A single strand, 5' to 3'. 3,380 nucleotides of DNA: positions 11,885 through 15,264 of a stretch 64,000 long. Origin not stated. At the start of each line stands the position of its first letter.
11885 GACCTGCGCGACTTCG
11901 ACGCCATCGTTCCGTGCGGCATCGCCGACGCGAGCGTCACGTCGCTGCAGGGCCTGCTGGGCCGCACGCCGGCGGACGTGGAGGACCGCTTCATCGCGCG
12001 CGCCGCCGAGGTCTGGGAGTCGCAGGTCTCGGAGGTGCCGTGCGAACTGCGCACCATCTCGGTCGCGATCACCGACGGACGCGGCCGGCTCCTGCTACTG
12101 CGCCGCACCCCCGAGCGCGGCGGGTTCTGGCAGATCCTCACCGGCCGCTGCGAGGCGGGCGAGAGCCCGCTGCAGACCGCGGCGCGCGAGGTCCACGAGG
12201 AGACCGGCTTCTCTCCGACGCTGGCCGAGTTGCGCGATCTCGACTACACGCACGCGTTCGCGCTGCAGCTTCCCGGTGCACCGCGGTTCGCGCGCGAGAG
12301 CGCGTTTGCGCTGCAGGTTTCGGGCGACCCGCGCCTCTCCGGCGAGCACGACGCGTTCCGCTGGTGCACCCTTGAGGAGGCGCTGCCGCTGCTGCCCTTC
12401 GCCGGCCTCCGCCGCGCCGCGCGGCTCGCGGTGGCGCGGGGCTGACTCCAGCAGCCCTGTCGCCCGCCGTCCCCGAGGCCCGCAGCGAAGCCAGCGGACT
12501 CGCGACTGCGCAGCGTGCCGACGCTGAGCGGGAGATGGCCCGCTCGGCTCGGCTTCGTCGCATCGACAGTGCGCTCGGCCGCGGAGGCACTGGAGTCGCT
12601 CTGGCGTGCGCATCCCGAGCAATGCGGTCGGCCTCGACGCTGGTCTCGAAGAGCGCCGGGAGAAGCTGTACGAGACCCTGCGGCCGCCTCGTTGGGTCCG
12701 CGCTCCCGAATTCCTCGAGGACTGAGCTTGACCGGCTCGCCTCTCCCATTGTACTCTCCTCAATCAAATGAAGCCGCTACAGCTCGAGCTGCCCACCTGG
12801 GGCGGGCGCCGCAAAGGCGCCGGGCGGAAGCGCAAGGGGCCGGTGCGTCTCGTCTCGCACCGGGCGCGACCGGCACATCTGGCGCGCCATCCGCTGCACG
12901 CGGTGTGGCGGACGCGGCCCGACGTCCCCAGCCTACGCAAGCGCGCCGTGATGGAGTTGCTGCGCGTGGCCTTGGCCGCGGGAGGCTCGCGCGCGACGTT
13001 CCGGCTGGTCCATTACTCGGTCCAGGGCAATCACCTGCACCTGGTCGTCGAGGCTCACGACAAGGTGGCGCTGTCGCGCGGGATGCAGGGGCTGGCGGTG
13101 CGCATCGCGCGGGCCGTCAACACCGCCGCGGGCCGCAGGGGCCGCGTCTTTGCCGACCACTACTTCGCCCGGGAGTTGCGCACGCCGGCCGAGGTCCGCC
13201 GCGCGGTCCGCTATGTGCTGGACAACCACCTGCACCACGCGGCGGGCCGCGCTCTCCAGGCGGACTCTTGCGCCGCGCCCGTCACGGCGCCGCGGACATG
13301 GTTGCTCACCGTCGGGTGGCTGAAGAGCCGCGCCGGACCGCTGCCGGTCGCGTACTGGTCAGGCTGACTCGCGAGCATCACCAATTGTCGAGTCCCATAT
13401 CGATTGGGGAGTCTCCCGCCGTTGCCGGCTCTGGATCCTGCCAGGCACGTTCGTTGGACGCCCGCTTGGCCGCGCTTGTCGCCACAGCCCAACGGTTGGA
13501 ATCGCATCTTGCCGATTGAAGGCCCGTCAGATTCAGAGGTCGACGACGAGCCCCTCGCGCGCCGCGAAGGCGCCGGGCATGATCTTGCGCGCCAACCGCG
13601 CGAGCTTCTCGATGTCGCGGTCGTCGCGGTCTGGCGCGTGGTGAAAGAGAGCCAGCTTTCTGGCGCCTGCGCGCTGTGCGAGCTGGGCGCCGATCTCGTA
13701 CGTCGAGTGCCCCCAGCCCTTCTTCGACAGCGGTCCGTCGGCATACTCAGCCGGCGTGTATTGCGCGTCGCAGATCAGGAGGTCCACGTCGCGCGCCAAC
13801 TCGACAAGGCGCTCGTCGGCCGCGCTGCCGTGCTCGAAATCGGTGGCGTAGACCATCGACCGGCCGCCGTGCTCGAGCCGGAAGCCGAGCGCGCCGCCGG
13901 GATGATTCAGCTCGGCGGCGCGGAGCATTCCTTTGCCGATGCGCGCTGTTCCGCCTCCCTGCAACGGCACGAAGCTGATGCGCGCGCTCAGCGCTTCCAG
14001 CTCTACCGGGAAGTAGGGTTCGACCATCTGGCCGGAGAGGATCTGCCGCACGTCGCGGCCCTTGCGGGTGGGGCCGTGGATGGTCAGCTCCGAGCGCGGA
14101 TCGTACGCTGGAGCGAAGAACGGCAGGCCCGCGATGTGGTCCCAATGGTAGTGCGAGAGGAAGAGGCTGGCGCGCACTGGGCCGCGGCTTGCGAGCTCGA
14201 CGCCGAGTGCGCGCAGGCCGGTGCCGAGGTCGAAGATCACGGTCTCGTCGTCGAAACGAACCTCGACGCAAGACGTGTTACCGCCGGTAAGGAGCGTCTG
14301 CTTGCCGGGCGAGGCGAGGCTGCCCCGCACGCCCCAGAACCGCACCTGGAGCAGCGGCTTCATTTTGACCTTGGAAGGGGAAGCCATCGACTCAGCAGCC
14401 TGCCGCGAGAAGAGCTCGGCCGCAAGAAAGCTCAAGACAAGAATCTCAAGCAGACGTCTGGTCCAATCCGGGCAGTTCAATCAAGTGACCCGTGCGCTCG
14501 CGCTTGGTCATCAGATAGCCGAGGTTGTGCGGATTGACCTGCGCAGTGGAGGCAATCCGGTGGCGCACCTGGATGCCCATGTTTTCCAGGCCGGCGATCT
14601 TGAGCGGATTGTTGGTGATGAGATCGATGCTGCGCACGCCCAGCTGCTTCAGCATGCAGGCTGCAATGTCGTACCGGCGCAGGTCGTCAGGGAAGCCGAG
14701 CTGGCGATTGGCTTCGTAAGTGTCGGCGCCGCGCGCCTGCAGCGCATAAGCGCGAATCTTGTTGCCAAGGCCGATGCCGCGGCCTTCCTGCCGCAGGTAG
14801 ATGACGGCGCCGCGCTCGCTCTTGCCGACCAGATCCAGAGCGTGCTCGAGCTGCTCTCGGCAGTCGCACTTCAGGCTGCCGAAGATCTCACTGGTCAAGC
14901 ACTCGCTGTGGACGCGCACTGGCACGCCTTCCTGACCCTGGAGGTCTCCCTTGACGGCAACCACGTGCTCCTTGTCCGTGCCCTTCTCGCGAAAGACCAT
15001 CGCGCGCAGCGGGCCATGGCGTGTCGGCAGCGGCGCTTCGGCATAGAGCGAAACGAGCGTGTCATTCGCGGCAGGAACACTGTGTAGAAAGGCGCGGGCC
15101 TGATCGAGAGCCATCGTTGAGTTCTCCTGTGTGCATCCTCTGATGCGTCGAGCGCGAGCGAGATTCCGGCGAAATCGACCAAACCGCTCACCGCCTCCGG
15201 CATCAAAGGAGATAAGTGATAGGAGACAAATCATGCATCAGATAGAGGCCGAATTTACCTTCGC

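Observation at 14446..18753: Tightly coupled operon PTPS - GTP cyclohydrolase I - SDR - FAD-linked oxidase - (seleno)redoxin, divergent from a stand-alone GTP cyclohydrolase II: candidate pterin-type cofactor or redox pathway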

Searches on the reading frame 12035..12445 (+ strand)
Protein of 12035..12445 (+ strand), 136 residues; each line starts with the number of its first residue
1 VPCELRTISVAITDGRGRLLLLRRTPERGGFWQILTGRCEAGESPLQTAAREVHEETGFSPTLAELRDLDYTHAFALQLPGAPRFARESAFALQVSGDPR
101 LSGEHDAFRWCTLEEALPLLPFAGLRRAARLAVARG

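Call 64: search_protein_families(library=ncbifam, proteins=[window:12035-12445:+], max_evalue=0.001)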
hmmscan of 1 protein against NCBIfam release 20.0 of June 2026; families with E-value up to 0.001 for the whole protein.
window:12035-12445:+ (136 aa): 12 families
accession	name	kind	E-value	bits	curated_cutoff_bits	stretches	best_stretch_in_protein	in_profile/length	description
NF006961.0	PRK09438.1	equivalog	1.2e-14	54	103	1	10-117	13-130/151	dihydroneopterin triphosphate diphosphatase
NF007834.0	PRK10546.1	equivalog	4e-08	33.2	156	1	10-117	8-110/135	pyrimidine (deoxy)nucleoside triphosphate diphosphatase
NF041652.1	Nud_hyd_Dein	equivalog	1.5e-07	31.7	200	1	2-60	10-73/152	Nudix hydrolase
NF006530.0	PRK08999.1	equivalog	2.6e-07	30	245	1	10-65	11-68/315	Nudix family hydrolase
NF001299.0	PRK00241.1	equivalog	2.8e-07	30.3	158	1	8-59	138-188/263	NAD(+) diphosphatase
NF008044.0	PRK10776.1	equivalog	0.0001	22.2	148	1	28-67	29-68/130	8-oxo-dGTP diphosphatase MutT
NF001938.0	PRK00714.1-5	equivalog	0.00011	21.6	116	1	9-60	17-75/172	RNA pyrophosphohydrolase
TIGR00586.1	mutt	equivalog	0.00026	21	97.9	1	13-72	13-75/129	8-oxo-dGTP diphosphatase MutT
NF052459.1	OxoGTPPhMutT1Mycb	equivalog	0.00033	19.9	475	1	31-123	30-116/292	8-oxo-(d)GTP phosphatase MutT1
NF001937.0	PRK00714.1-4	equivalog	0.00056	19.6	139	1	8-65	11-66/161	RNA pyrophosphohydrolase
NF001935.0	PRK00714.1-2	equivalog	0.00056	19.4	259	0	31-62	32-63/183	RNA pyrophosphohydrolase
TIGR02705.1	nudix_YtkD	equivalog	0.00071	19.2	154.4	1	33-59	48-74/156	RNA deprotection pyrophosphohydrolase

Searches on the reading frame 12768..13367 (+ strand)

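Call 63: search_protein_families(library=pfam, proteins=[window:12768-13367:+], max_evalue=0.00001)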
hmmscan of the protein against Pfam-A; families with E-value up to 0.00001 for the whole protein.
window:12768-13367:+ (199 aa): 1 family
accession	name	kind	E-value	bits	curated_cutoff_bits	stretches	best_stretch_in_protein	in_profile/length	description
PF01797.21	Y1_Tnp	-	2.4e-07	31.3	23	1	43-150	7-118/121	Transposase IS200 like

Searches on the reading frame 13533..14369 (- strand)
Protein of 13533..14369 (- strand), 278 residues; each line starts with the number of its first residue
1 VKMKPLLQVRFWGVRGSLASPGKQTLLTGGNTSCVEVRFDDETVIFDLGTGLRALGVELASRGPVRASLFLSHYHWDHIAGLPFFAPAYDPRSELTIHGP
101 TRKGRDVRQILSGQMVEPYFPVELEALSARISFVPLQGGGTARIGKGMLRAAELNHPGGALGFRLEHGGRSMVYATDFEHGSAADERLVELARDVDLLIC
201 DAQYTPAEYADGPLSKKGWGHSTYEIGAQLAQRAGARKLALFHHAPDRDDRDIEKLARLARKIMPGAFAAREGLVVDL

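Call 8: search_protein_families(library=pfam, proteins=[window:13533-14369:-])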
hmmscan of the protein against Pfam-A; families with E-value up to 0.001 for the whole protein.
window:13533-14369:- (278 aa): 2 families
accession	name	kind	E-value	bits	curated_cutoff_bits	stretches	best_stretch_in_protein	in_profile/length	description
PF12706.13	Lactamase_B_2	-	3.7e-19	69.6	27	1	68-244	33-200/200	Beta-lactamase superfamily domain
PF00753.33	Lactamase_B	-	4.1e-10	40.4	22.7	1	28-180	2-152/196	Metallo-beta-lactamase superfamily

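Call 9: search_protein_families(library=ncbifam, proteins=[window:13533-14369:-])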
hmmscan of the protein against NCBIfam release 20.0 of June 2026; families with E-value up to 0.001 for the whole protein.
window:13533-14369:- (278 aa): 10 families
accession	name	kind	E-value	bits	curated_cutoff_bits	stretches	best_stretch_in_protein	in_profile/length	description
NF000801.0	PRK00055.1-3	equivalog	2.8e-21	75.9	252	2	168-277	203-302/307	ribonuclease Z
TIGR02651.1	RNase_Z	equivalog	2.6e-20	72.7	292.95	2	168-275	200-299/302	ribonuclease Z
NF041851.1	cyc_nuc_deg_phdiest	equivalog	1e-17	64.4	400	1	13-258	7-235/253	cyclic nucleotide-degrading phosphodiesterase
NF002558.0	PRK02126.1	subfamily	2.8e-17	62.7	315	2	167-267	240-335/345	ribonuclease Z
NF000800.0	PRK00055.1-1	equivalog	6.9e-10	38.4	398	1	185-271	216-298/305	ribonuclease Z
NF000805.0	PRK00055.2-3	equivalog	1.7e-09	37.4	416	1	186-268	213-289/307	ribonuclease Z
NF041257.1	GntH_guanitoxin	equivalog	1.9e-09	36.9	333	1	36-101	37-107/374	guanitoxin biosynthesis MBL fold metallo-hydrolase GntH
NF000804.0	PRK00055.2-1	equivalog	6.8e-09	35.2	402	1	186-272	213-293/306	ribonuclease Z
TIGR02649.1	true_RNase_BN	exception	6.8e-07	28.6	563.7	0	186-270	216-296/304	ribonuclease BN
TIGR03307.1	PhnP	equivalog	0.00022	20.7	272.25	0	32-208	37-192/249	phosphonate metabolism protein PhnP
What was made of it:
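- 13533..14387 (-): MBL-fold hydrolase downstream of ribA (start uncertain: 14387 or 14435); a clade-specific neighbour. PF12706/PF00753, with weak hits to RNase Z and cyclic-nucleotide phosphodiesterase models (calls 8, 9).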

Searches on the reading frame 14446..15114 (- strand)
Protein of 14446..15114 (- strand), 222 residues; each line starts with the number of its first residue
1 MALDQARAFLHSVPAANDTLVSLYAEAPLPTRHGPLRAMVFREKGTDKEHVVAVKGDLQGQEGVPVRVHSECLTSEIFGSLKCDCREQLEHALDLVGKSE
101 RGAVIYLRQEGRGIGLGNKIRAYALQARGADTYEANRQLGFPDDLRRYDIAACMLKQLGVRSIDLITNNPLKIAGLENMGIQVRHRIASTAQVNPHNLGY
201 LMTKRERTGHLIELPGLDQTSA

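Call 8: search_protein_families(library=pfam, proteins=[window:14446-15114:-])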
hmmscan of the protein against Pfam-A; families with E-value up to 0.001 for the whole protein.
window:14446-15114:- (222 aa): 1 family
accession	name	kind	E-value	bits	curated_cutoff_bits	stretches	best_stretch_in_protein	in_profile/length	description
PF00925.25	GTP_cyclohydro2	-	4.2e-62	209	23.3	1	25-187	4-164/165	GTP cyclohydrolase II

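Call 9: search_protein_families(library=ncbifam, proteins=[window:14446-15114:-])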
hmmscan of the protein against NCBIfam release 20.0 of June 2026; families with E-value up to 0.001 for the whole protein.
window:14446-15114:- (222 aa): 9 families
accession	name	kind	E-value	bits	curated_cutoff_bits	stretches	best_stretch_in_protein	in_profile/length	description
NF006803.0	PRK09311.1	equivalog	1.9e-73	247.6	569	1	17-215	208-407/417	bifunctional 3,4-dihydroxy-2-butanone-4-phosphate synthase/GTP cyclohydrolase II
NF001591.0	PRK00393.1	subfamily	8.5e-73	244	148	1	22-213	5-195/199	GTP cyclohydrolase II RibA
NF006806.0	PRK09319.1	equivalog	1.4e-70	238.5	764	1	16-213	211-410/561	bifunctional 3,4-dihydroxy-2-butanone-4-phosphate synthase/GTP cyclohydrolase II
TIGR00505.1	ribA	equivalog_domain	1.3e-66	223.8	205.85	1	25-212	4-191/191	GTP cyclohydrolase II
NF006456.0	PRK08815.1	equivalog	1.9e-63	215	464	1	21-220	173-373/376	GTP cyclohydrolase II RibA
NF006805.0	PRK09318.1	equivalog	1.9e-62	211.5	486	1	18-216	189-384/387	bifunctional 3,4-dihydroxy-2-butanone-4-phosphate synthase/GTP cyclohydrolase II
NF010626.1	PRK14019.1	equivalog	5.5e-16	58.5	513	1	16-183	200-357/364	bifunctional 3,4-dihydroxy-2-butanone-4-phosphate synthase/GTP cyclohydrolase II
NF005536.0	PRK07198.1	equivalog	7.4e-13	48.1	403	1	64-196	240-383/419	GTP cyclohydrolase II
NF009132.0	PRK12485.1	equivalog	0.00012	21.3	693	1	21-187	206-365/369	bifunctional 3,4-dihydroxy-2-butanone-4-phosphate synthase/GTP cyclohydrolase II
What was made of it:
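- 14446..15114 (-): RibA, single-domain GTP cyclohydrolase II, transcribed divergently; a clade-specific neighbour. It passes TIGR00505 and NF001591 (calls 8, 9).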
